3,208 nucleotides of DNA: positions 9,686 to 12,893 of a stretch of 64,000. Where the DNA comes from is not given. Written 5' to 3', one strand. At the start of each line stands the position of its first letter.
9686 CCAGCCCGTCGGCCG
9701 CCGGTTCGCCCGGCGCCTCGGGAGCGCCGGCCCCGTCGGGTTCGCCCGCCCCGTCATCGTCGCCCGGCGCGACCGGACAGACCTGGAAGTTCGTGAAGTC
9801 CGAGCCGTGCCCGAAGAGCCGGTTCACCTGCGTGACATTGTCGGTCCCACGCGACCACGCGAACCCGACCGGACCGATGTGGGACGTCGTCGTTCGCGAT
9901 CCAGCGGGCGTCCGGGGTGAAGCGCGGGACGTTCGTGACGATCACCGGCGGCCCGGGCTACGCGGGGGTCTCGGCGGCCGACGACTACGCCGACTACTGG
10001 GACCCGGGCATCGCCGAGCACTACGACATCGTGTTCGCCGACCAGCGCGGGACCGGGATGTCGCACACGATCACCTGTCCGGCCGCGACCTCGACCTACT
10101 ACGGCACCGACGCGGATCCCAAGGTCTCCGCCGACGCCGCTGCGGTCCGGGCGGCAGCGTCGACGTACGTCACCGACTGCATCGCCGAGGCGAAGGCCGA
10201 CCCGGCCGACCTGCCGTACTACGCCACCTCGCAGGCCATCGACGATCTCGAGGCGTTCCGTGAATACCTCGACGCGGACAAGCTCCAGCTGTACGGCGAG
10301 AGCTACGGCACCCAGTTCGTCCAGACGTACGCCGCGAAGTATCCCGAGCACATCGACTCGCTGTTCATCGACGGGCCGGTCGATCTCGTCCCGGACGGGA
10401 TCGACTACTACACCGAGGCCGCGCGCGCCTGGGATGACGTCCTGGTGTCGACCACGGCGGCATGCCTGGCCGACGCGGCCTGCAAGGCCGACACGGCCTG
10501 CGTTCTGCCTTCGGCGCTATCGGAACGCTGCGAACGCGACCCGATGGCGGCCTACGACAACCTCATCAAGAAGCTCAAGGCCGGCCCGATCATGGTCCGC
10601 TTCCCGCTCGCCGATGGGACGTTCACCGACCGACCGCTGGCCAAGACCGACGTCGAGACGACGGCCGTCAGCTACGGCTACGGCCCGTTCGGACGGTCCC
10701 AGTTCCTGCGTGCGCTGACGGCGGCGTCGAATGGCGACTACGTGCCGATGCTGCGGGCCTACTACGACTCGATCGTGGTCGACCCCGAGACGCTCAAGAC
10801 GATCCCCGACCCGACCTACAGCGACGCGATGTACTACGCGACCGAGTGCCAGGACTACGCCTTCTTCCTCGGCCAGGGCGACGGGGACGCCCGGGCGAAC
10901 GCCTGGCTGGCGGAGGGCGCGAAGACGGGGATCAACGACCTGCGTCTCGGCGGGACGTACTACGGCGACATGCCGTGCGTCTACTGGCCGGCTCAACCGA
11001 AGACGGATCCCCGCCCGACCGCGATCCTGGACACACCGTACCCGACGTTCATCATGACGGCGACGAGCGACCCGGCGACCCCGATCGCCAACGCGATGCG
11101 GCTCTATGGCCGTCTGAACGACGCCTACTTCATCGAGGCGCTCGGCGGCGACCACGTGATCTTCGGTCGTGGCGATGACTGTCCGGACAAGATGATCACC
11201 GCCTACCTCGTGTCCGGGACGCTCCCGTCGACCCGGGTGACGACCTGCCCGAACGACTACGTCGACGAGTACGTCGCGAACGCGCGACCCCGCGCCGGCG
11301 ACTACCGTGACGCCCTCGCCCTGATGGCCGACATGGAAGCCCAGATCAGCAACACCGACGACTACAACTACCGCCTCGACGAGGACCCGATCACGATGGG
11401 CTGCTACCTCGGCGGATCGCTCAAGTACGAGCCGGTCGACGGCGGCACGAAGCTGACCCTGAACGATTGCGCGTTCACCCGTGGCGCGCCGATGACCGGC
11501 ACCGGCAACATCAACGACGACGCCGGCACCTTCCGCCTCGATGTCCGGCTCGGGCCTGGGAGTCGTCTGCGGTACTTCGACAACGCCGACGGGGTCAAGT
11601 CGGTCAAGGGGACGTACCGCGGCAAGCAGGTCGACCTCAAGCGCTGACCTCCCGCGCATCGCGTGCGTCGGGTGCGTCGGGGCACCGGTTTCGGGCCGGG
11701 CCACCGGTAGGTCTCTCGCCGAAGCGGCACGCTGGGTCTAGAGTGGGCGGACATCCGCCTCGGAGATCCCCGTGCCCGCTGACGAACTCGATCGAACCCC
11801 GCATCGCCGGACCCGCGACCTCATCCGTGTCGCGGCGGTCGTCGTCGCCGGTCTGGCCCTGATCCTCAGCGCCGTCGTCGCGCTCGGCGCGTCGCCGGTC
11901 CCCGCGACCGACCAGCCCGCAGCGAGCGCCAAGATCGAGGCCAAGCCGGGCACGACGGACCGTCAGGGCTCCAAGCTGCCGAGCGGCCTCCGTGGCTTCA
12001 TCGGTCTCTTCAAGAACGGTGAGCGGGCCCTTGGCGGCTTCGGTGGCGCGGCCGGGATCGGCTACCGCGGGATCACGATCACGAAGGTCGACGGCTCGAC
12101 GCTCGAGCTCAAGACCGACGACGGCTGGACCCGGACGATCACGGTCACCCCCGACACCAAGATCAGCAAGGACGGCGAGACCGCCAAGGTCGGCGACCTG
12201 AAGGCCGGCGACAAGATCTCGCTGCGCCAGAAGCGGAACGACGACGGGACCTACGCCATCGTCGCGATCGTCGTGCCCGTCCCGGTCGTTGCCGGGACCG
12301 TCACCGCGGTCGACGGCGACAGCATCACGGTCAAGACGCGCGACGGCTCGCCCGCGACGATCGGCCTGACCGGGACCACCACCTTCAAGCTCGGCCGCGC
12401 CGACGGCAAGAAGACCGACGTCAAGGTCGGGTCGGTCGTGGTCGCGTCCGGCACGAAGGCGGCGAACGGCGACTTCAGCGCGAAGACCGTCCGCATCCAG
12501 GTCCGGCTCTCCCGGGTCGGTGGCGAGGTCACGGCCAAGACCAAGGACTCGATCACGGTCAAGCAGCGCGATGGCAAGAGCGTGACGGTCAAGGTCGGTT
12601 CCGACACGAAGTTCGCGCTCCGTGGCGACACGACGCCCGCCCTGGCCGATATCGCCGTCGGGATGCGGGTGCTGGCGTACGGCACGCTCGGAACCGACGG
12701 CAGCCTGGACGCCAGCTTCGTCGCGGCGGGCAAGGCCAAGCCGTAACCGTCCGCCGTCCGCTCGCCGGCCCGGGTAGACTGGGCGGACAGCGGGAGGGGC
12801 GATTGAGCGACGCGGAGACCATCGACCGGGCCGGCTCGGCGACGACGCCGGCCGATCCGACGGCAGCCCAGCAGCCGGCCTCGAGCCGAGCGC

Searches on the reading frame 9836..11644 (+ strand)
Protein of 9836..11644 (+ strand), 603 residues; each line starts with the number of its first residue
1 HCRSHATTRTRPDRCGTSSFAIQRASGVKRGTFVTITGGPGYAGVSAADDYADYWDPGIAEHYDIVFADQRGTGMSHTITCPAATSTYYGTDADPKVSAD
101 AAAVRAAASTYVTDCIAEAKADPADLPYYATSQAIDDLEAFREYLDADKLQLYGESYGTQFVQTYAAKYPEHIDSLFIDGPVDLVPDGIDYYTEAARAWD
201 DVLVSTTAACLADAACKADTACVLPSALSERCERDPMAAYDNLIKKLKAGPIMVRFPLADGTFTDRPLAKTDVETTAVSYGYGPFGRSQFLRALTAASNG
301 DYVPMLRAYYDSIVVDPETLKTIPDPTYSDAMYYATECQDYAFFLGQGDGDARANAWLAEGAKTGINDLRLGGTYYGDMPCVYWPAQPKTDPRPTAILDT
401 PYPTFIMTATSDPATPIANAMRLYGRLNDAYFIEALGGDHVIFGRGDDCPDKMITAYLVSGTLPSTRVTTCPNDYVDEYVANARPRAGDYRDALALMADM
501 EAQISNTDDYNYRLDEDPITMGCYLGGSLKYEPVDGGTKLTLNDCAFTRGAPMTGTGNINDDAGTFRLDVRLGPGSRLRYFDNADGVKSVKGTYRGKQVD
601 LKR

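Call 47: search_protein_families(library=pfam, proteins=[window:9836-11644:+], max_evalue=0.0001)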
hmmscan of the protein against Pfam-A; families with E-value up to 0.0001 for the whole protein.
window:9836-11644:+ (603 aa): 3 families
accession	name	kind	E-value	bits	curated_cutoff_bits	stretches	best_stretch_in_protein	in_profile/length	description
PF00561.26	Abhydrolase_1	-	3.3e-17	63.4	25.8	1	33-185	3-103/245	alpha/beta hydrolase fold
PF08386.16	Abhydrolase_4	-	1.2e-14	54.7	21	1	376-470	10-102/103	TAP-like protein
PF12146.15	Hydrolase_4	-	5.3e-05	23.1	27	0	130-203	54-130/239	Serine aminopeptidase, S33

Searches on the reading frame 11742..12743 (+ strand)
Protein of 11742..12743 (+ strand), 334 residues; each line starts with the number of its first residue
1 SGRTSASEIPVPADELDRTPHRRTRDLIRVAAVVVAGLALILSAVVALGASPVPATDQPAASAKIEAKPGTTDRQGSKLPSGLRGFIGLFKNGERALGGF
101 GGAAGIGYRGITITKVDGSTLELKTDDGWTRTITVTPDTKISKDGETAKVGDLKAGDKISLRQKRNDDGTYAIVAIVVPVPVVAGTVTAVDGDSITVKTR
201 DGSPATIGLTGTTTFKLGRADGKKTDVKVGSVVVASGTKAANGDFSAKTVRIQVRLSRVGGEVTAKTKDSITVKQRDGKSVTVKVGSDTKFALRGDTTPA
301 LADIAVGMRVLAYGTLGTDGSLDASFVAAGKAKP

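Call 47: search_protein_families(library=pfam, proteins=[window:11742-12743:+], max_evalue=0.0001)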
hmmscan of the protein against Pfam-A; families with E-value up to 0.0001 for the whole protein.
window:11742-12743:+ (334 aa): 1 family
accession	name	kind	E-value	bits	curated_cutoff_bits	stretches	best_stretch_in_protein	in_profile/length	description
PF18914.6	DUF5666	-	5.7e-16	59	27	2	261-326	2-58/60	Domain of unknown function (DUF5666)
